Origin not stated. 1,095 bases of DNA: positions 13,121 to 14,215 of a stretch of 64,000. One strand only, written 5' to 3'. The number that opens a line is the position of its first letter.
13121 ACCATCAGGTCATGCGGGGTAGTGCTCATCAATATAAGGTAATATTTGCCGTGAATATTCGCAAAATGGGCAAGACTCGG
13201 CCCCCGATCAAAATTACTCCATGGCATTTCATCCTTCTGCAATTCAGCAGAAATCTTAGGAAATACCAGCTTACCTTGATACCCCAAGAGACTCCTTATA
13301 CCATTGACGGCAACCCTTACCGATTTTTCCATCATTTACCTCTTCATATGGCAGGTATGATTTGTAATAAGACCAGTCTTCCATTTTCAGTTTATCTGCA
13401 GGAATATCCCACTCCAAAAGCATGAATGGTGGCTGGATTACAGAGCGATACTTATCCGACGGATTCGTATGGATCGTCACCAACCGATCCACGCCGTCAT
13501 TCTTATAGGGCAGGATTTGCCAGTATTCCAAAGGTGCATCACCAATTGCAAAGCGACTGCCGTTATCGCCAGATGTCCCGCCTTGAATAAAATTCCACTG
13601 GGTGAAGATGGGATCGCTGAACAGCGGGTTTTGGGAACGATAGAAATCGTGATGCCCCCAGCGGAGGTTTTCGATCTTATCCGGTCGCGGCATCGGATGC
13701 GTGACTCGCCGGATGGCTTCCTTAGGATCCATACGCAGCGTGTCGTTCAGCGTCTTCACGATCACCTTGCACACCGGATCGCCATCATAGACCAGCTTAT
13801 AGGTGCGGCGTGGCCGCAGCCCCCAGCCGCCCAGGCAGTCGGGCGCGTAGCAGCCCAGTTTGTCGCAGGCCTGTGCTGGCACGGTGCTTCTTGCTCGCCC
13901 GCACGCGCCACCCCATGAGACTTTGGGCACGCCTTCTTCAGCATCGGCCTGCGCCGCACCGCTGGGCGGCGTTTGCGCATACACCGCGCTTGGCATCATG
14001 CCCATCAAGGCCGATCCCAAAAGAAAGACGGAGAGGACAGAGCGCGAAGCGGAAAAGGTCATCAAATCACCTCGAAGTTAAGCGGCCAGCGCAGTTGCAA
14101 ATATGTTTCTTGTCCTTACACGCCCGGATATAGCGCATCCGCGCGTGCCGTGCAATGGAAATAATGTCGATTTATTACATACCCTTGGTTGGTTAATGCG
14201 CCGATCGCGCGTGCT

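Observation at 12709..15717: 1.495-kb tandem duplication at the 5' end of the RTX gene, with microhomology junctions and mosaic identity: mirror-image orphan cassettes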

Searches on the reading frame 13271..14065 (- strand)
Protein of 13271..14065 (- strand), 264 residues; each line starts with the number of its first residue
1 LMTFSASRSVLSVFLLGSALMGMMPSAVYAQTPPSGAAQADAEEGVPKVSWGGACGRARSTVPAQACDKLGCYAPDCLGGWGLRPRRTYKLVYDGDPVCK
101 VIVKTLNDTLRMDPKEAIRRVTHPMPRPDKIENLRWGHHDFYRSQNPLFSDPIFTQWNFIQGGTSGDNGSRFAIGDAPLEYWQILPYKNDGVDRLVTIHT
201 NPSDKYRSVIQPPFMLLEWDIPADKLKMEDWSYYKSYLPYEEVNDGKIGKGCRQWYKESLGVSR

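Call 7: search_protein_families(library=pfam, proteins=[window:13271-14065:-], max_evalue=0.01)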
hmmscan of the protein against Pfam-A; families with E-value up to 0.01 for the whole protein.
window:13271-14065:- (264 aa): 0 families

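Call 8: find_homologous_proteins(query=window:13271-14065:-)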
Query window:13271-14065:- (264 aa): 1 proteins with E <= 0.001 among 435 candidates.
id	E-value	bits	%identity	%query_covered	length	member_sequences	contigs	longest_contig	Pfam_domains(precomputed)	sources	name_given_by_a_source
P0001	4.6e-184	628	100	100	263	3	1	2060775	-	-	-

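Call 12: find_encoding_contigs(protein=P0001, flank=10000, max_places=6)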
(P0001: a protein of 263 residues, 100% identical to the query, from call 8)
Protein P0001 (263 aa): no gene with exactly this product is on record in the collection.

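Call 18: search_protein_families(library=pfam, proteins=[P0004], max_evalue=10)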
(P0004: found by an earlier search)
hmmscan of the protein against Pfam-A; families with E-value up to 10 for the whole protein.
P0004 (179 aa): 4 families
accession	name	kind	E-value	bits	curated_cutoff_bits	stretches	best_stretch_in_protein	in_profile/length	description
PF13517.12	FG-GAP_3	-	0.057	14.5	26.9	0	53-67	42-56/61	FG-GAP-like repeat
PF20615.3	DUF6802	-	0.16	12.4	27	1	58-96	32-72/102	Family of unknown function (DUF6802)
PF01839.29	FG-GAP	-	0.98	9.8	22.1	1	56-66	4-14/37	FG-GAP repeat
PF13202.12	EF-hand_5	-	3.7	7.6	25.9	0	60-66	8-14/25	EF hand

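Call 20: search_protein_representatives(protein=window:13271-14065:-)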
Query: 264 residues. Proteins with E-value up to 0.001 (for the whole library): 20; up to 1e-10: 15; up to 1e-30: 4. The best 20 are listed.
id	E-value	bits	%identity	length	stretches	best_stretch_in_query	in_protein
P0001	1.4e-184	627.8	100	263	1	2-264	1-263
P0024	2.9e-36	141.3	49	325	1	52-238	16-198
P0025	1.9e-35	138.6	45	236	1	61-240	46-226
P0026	2.8e-32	128.2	43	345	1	63-240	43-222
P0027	1.6e-26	109.3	44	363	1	65-241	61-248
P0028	8.7e-23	97.0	43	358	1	66-243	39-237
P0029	7.0e-22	94.0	39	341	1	63-238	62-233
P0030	9.6e-17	77.2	42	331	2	71-197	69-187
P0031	2.5e-16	75.8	35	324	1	65-198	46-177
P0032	3.1e-15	72.2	39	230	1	65-229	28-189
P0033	4.9e-14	68.3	35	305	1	35-243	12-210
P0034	2.4e-13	66.0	35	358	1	59-241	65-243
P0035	1.3e-12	63.6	42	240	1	49-165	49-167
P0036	3.0e-12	62.4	36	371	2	139-241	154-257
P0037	1.1e-11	60.6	60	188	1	63-112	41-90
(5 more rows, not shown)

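Call 26: find_related_loci(query=A3, collection=genome_contigs, flank=10000)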
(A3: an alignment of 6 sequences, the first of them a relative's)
Query A3 (344 aa) in genome_contigs; peptide patterns used: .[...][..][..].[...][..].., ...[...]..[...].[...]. (x = any residue, [..] = any of these).
45 stretches matched a pattern, but none encodes a relative of the query by tblastn (E <= 1e-3).

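Call 27: find_related_loci(query=A3, collection=metagenome_contigs, flank=10000)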
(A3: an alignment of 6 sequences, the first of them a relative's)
Query A3 (344 aa) in metagenome_contigs; peptide patterns used: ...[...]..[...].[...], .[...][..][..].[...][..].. (x = any residue, [..] = any of these).
136 stretches matched a pattern, but none encodes a relative of the query by tblastn (E <= 1e-3).

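Call 28: find_encoding_contigs(protein=P0026, flank=10000, max_places=4)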
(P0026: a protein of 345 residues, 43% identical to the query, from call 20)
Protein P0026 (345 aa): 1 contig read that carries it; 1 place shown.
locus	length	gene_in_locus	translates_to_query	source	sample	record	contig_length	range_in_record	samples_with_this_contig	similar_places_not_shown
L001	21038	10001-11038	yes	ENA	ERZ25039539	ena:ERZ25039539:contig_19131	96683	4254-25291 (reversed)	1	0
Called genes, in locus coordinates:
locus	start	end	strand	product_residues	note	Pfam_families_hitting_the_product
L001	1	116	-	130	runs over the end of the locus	PF00589:Phage_integrase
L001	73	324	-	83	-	-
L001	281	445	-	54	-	-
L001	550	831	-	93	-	-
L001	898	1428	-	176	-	-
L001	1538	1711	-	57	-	-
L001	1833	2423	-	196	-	PF01656:CbiA, PF09140:MipZ (weak)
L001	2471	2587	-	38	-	-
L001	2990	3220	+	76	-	-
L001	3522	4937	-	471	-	-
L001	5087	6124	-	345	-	PF10134:RPA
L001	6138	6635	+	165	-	-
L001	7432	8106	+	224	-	PF01656:CbiA, PF02374:ArsA_ATPase, PF07015:VirC1, PF09140:MipZ (weak), PF10609:ParA, PF13614:AAA_31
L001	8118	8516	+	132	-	-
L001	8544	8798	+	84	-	-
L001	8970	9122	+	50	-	-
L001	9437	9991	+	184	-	-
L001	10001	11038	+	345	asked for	-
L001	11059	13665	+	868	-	-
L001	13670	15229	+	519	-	-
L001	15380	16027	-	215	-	-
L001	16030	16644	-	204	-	PF02534:T4SS-DNA_transf, PF12696:TraG-D_C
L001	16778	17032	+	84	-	-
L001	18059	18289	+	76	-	-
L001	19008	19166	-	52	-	-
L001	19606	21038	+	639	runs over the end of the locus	PF03389:MobA_MobL, PF03432:Relaxase (faint)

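Call 30: search_protein_families(library=pfam, proteins=[L001:11059-13665:+, L001:13670-15229:+, L001:9437-9991:+, L001:10001-11038:+], max_evalue=0.1)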
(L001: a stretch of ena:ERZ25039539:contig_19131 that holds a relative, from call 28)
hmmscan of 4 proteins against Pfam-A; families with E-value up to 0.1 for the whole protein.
L001:11059-13665:+ (868 aa): 1 family
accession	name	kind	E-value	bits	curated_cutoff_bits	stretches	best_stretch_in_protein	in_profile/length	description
PF00959.24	Phage_lysozyme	-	0.062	14.1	22.3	0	121-216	33-123/125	Phage lysozyme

L001:13670-15229:+ (519 aa): 2 families
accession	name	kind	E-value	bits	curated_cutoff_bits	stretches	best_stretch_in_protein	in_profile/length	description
PF06594.17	HCBP_related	-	8.2e-06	26.1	21.4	1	438-476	1-40/42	Haemolysin-type calcium binding protein related domain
PF00353.25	HemolysinCabind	-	3.9e-05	23.9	23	1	371-394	12-35/36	RTX calcium-binding nonapeptide repeat (4 copies)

L001:9437-9991:+ (184 aa): 0 families

L001:10001-11038:+ (345 aa): 0 families

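Call 31: find_encoding_contigs(protein=P0024, flank=10000, max_places=3)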
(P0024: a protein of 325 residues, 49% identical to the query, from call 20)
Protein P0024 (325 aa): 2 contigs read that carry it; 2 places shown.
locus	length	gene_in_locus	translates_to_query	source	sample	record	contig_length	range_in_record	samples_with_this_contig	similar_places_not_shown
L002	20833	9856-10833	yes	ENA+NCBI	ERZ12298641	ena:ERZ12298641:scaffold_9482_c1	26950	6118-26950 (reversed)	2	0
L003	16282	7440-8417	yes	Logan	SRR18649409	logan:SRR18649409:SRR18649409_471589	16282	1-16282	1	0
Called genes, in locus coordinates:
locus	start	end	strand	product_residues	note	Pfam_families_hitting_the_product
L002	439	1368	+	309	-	PF25678:DUF7946, PF25679:DUF7947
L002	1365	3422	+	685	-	PF00270:DEAD (weak), PF04851:ResIII (weak), PF09373:PMBR (weak)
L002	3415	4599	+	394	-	PF10544:T5orf172, PF13455:MUG113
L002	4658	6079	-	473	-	PF02321:OEP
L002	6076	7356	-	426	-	PF25917:BSH_RND (weak), PF25973:BSH_CzcB (weak), PF25984:BSH_YknX (faint), PF25994:HH_AprE, PF26002:Beta-barrel_AprE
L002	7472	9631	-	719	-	PF03412:Peptidase_C39, PF02463:SMC_N (weak), PF00664:ABC_membrane, PF00005:ABC_tran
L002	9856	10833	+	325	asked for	-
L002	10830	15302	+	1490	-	PF01476:LysM (faint)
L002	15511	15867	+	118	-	PF21983:NikA-like, PF05713:MobC (weak)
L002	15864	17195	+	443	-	PF03432:Relaxase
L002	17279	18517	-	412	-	PF13173:AAA_14, PF13635:DUF4143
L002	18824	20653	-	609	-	-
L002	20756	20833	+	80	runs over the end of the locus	PF22513:FitA-like_RHH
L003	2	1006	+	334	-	?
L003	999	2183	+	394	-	PF10544:T5orf172, PF13455:MUG113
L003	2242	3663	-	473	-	PF02321:OEP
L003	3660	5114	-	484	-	PF25917:BSH_RND (weak), PF25973:BSH_CzcB (weak), PF25994:HH_AprE, PF26002:Beta-barrel_AprE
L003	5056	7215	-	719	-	PF03412:Peptidase_C39, PF02463:SMC_N (weak), PF00664:ABC_membrane, PF00005:ABC_tran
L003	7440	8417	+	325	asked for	-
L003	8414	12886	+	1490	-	PF01476:LysM (faint)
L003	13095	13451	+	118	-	PF21983:NikA-like, PF05713:MobC (weak)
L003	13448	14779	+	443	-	PF03432:Relaxase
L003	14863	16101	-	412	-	PF13173:AAA_14, PF13635:DUF4143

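Call 32: find_encoding_contigs(protein=P0027, flank=10000, max_places=3)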
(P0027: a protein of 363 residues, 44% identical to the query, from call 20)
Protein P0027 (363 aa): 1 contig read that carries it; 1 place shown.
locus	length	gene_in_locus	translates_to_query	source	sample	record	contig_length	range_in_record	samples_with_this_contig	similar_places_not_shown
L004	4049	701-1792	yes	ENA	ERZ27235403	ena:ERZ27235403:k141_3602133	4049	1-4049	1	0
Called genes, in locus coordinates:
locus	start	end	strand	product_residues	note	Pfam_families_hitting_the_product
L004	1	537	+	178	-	?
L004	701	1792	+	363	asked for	-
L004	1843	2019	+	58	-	-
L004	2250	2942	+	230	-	PF01797:Y1_Tnp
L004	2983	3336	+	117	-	PF02604:PhdYeFM_antitox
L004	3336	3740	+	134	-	PF01850:PIN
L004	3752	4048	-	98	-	?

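Call 33: find_encoding_contigs(protein=P0028, flank=10000, max_places=3)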
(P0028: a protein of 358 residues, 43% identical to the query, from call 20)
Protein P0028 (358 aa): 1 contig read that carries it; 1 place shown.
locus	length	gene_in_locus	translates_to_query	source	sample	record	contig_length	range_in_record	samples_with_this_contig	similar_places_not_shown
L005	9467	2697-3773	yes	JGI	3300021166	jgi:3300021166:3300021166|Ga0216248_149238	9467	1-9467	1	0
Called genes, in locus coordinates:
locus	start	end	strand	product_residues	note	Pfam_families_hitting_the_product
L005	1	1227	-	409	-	?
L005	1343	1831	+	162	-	PF26745:SPM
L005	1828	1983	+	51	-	PF26745:SPM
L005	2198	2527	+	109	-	PF26745:SPM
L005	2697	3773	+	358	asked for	-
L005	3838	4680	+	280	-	-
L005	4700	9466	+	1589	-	?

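Call 34: find_encoding_contigs(protein=P0029, flank=10000, max_places=3)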
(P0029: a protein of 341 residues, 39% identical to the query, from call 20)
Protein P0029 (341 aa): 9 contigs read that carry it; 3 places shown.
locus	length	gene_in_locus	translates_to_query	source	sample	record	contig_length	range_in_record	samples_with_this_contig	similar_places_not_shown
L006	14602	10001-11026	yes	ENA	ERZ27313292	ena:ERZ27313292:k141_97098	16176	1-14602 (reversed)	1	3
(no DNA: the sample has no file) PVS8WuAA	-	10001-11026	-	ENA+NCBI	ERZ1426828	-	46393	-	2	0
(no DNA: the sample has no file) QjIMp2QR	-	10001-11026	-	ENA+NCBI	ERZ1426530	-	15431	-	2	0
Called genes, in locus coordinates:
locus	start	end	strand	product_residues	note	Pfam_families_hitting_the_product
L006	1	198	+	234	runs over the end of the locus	PF07685:GATase_3, PF13507:GATase_5, PF01965:DJ-1_PfpI (weak)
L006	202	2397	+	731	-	PF18072:FGAR-AT_linker, PF00586:AIRS, PF02769:AIRS_C, PF00586:AIRS, PF02769:AIRS_C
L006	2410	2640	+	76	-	PF01722:BolA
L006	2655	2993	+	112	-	PF00462:Glutaredoxin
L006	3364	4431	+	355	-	PF01594:AI-2E_transport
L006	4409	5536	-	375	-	PF07690:MFS_1, PF00083:Sugar_tr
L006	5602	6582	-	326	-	PF00389:2-Hacid_dh, PF02826:2-Hacid_dh_C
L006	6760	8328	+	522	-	PF00496:SBP_bac_5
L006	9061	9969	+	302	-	-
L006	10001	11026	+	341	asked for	-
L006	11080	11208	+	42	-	-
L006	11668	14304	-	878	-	PF01411:tRNA-synt_2c, PF07973:tRNA_SAD, PF02272:DHHA1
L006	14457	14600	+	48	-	?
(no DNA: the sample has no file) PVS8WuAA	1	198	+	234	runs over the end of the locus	PF07685:GATase_3, PF13507:GATase_5, PF01965:DJ-1_PfpI (weak)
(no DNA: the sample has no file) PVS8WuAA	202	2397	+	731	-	PF18072:FGAR-AT_linker, PF00586:AIRS, PF02769:AIRS_C, PF00586:AIRS, PF02769:AIRS_C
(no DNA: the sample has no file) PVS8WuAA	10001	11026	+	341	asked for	-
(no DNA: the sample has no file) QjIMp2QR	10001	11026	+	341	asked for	-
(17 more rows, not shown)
